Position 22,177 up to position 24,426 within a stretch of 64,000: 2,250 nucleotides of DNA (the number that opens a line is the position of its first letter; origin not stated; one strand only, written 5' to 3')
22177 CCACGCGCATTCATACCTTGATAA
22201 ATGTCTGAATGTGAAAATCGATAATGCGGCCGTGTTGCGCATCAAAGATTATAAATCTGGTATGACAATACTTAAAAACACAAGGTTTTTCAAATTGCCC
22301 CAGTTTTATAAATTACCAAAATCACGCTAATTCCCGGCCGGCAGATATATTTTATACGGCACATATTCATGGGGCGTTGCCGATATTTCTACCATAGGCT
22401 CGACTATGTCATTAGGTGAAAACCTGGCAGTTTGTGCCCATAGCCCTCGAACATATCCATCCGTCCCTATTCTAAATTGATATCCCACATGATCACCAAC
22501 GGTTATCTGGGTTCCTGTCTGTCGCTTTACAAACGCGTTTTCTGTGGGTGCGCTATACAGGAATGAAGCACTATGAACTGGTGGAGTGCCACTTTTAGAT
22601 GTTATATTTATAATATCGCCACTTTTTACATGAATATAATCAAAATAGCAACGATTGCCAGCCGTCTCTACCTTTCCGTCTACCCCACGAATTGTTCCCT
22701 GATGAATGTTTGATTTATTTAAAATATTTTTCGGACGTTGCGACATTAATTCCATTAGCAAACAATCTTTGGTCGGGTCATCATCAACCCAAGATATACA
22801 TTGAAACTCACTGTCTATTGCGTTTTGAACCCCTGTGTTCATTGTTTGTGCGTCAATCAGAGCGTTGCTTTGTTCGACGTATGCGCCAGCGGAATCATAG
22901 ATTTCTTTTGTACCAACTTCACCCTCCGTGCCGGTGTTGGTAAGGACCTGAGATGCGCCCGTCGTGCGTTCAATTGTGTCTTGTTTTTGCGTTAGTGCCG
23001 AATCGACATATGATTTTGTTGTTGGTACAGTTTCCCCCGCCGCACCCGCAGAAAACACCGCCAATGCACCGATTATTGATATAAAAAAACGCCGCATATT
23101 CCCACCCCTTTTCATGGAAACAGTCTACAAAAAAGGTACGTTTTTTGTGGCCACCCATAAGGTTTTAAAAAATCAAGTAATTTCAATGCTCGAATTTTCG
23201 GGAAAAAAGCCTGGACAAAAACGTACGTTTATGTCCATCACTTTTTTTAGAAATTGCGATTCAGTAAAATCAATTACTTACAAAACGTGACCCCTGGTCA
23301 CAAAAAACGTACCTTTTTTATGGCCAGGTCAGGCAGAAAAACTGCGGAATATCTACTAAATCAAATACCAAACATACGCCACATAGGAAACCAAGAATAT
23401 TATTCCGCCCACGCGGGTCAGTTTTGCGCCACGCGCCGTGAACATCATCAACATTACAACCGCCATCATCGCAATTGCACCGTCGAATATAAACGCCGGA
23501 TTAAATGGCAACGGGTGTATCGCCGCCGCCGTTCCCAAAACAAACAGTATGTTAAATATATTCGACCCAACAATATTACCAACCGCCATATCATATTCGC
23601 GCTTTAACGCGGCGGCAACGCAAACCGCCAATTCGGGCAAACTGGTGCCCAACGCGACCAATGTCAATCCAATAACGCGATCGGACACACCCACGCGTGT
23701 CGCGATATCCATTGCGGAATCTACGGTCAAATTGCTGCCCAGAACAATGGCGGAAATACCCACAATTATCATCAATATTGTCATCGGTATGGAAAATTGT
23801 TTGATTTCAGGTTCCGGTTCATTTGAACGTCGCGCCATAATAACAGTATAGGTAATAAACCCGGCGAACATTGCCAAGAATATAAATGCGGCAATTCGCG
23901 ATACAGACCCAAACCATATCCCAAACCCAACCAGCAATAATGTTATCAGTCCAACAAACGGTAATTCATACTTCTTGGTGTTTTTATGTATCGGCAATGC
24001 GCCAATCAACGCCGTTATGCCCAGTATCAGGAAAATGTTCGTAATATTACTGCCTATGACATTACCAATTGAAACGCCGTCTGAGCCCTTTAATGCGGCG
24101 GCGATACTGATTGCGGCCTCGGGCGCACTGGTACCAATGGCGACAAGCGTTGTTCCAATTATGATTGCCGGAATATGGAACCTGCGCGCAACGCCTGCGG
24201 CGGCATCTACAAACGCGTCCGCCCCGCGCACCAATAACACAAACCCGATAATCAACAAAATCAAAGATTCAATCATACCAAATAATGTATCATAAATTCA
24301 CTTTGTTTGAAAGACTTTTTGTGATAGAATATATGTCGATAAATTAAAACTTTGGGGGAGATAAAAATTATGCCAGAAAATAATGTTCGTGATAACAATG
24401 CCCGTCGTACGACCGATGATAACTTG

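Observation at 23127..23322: Dispersed non-coding element family A, copy 1: palindromes around GTAC/GAAC with a conserved AT-rich core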

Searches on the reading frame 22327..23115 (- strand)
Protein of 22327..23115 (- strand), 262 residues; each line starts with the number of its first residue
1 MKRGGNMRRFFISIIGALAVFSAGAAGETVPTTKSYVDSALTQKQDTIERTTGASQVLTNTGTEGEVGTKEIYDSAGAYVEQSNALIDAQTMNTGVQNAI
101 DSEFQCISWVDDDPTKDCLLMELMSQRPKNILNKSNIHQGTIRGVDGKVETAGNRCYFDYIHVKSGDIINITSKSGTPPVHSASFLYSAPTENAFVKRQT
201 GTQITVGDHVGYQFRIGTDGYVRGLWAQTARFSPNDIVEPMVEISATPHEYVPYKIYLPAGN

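Call 12: search_protein_families(library=pfam, proteins=[window:22327-23115:-], max_evalue=0.01)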
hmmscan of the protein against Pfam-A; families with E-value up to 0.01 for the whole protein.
window:22327-23115:- (262 aa): 0 families

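Call 21: find_encoding_contigs(protein=window:22327-23097:-, flank=3000, max_places=10)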
Protein window:22327-23097:- (256 aa): 20 contigs read that carry it; 3 places shown.
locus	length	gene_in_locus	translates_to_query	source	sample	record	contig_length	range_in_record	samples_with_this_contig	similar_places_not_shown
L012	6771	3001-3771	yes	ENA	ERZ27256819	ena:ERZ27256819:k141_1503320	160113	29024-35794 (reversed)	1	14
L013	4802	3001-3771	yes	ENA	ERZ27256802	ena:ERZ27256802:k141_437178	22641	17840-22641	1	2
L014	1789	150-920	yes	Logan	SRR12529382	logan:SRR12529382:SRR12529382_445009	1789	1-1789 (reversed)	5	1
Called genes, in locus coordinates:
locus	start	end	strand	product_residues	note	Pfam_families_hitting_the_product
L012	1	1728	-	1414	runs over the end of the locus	-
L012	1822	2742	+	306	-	PF01699:Na_Ca_ex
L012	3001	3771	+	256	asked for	-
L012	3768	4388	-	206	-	PF00300:His_Phos_1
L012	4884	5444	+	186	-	PF01765:RRF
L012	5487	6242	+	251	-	PF01255:Prenyltransf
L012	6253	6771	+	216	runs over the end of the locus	PF01148:CTP_transf_1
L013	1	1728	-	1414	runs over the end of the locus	-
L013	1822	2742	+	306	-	PF01699:Na_Ca_ex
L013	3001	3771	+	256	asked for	-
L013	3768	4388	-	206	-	PF00300:His_Phos_1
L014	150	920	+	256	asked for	-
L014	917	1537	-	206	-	PF00300:His_Phos_1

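Call 93: search_protein_families(library=phrogs, proteins=[window:22327-23097:-], max_evalue=0.01)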
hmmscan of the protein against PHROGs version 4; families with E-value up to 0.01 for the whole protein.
window:22327-23097:- (256 aa): 0 families

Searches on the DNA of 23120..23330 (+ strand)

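Call 109: search_dna_similar(query=window:23120-23330:+, collection=phages, mode=distant, max_evalue=0.01, max_rows=5)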
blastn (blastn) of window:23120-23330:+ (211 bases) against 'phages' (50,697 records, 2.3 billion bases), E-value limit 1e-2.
No match.

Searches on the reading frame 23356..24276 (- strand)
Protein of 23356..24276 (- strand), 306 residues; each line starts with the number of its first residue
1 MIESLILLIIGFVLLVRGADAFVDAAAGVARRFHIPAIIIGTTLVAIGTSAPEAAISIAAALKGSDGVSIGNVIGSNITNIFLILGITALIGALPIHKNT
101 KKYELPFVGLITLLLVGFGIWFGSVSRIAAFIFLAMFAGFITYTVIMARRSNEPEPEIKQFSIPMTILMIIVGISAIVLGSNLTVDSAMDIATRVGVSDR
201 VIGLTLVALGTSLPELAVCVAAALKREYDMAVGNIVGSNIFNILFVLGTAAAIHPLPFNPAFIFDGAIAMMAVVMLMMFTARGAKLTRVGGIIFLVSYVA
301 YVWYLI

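Call 11: find_encoding_contigs(protein=window:23356-24276:-, flank=10000, max_places=10)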
Protein window:23356-24276:- (306 aa): 20 contigs read that carry it; 6 places shown.
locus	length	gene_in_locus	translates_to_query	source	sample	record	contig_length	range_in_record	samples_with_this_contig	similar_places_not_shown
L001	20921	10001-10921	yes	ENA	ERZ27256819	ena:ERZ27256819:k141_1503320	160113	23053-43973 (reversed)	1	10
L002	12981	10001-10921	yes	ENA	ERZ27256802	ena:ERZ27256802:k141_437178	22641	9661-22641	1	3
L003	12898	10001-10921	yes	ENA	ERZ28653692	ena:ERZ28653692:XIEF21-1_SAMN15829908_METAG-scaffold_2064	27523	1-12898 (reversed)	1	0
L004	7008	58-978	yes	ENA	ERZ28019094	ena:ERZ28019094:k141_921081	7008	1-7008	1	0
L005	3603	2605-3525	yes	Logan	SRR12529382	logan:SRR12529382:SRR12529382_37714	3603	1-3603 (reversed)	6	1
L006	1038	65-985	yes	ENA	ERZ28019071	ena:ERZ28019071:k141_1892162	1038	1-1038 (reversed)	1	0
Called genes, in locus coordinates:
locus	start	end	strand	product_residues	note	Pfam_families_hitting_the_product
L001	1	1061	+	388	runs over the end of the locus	-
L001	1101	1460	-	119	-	PF03840:SecG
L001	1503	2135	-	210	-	PF14622:Ribonucleas_3_3, PF00636:Ribonuclease_3, PF00035:dsrm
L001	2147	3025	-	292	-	PF10502:Peptidase_S26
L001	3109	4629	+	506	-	PF13541:ChlI, PF00493:MCM (weak), PF01078:Mg_chelatase, PF00158:Sigma54_activat (weak), PF07728:AAA_5, PF13335:Mg_chelatase_C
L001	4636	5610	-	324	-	-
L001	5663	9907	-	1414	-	-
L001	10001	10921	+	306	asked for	PF01699:Na_Ca_ex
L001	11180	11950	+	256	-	-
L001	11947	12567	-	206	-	PF00300:His_Phos_1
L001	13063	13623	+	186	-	PF01765:RRF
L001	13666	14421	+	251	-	PF01255:Prenyltransf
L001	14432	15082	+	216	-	PF01148:CTP_transf_1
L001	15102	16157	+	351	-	PF02163:Peptidase_M50, PF13180:PDZ_2 (faint), PF17820:PDZ_6 (weak)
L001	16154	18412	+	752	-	PF08478:POTRA_1 (faint), PF07244:POTRA, PF01103:Omp85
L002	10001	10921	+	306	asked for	PF01699:Na_Ca_ex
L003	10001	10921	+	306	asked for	PF01699:Na_Ca_ex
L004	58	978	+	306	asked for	PF01699:Na_Ca_ex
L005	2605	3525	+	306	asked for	PF01699:Na_Ca_ex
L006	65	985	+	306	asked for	PF01699:Na_Ca_ex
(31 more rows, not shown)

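Call 12: search_protein_families(library=pfam, proteins=[window:23356-24276:-], max_evalue=0.01)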
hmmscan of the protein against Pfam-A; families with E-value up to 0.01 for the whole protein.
window:23356-24276:- (306 aa): 1 family
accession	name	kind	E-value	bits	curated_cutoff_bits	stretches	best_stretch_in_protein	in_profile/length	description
PF01699.29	Na_Ca_ex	-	2.1e-64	216.5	24.9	2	4-144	2-149/151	Sodium/calcium exchanger protein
